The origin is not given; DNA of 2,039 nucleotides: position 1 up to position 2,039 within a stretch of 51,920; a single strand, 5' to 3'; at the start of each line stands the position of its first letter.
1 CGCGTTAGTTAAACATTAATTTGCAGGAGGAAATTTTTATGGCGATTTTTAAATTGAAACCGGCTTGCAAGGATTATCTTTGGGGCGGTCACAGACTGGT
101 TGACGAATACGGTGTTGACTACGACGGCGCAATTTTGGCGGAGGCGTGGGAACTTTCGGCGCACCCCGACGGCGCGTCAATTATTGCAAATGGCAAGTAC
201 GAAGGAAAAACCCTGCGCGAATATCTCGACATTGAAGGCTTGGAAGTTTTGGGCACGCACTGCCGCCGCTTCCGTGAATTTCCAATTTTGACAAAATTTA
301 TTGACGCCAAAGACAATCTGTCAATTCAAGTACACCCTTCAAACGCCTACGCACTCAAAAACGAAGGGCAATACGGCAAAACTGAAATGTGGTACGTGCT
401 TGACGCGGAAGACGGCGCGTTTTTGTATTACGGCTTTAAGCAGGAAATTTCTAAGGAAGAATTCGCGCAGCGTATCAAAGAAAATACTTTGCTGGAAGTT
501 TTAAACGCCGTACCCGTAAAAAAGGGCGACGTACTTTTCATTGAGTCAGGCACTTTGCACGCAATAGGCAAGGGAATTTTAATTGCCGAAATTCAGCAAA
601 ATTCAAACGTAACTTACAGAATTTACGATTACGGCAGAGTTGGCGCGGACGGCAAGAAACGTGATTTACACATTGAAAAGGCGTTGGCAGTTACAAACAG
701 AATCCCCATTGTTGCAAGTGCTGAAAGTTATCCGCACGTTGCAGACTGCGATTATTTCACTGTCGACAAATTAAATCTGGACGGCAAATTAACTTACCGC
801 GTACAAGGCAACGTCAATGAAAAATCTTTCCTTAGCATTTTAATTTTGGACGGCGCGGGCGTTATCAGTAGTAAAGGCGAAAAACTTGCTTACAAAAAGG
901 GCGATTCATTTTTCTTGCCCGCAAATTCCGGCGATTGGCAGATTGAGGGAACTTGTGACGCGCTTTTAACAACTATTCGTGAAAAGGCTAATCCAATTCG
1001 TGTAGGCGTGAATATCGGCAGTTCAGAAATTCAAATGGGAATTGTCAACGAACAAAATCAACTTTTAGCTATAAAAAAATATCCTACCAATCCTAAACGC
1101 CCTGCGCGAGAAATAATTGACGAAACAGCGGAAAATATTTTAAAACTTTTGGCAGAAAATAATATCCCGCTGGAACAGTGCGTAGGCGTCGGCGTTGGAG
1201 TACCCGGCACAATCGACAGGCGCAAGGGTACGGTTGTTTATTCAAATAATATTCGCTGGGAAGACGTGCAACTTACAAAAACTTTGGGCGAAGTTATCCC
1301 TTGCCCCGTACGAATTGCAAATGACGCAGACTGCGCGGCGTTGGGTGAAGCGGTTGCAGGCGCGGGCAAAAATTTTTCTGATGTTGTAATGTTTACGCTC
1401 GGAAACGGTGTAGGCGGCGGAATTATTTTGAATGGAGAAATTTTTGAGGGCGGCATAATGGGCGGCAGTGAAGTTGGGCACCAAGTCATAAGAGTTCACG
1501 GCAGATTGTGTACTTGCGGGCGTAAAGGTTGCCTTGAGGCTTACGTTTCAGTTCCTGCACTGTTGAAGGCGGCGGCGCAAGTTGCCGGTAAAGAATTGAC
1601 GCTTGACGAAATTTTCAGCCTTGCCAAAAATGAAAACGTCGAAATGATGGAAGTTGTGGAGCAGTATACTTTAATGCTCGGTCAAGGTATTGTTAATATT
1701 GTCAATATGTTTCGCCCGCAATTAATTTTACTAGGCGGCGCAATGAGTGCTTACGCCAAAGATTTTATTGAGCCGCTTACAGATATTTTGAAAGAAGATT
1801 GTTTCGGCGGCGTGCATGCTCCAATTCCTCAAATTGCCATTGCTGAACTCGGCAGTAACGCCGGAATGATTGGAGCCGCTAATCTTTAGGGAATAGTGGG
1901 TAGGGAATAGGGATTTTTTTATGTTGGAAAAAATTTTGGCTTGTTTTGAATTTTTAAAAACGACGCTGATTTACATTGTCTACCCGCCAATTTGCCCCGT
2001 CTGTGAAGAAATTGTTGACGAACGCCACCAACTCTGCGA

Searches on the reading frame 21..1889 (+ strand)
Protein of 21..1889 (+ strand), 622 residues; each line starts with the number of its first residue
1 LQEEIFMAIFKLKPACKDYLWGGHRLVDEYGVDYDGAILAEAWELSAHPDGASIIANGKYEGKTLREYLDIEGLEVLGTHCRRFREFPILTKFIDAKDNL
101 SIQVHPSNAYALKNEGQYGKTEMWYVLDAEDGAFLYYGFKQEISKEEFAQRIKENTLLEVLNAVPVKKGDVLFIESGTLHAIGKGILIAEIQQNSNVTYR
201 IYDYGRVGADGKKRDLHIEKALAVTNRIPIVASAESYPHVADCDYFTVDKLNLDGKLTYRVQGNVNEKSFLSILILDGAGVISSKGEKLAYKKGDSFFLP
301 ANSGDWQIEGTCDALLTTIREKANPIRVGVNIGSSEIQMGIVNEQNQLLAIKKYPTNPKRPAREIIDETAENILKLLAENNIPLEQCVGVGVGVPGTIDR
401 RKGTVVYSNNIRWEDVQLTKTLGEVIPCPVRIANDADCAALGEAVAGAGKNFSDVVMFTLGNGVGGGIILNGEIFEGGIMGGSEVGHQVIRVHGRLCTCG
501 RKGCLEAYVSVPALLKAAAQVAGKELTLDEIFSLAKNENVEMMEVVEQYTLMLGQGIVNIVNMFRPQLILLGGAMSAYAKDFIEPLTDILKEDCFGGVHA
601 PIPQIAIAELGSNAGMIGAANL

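Call 51: search_protein_families(library=pfam, proteins=[window:21-1889:+], max_evalue=0.00001)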
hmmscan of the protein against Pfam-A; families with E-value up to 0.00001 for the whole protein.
window:21-1889:+ (622 aa): 3 families
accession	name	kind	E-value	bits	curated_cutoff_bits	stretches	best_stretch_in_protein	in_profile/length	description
PF00480.26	ROK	-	2.3e-64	218.2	22.9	1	328-622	2-290/294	ROK family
PF21621.3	MPI_cupin_dom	-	2.9e-15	56.5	27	1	240-315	6-75/79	Mannose-6-phosphate isomerase, cupin domain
PF20511.4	PMI_typeI_cat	-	6.7e-14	52.7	22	1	9-111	1-107/143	Phosphomannose isomerase type I, catalytic domain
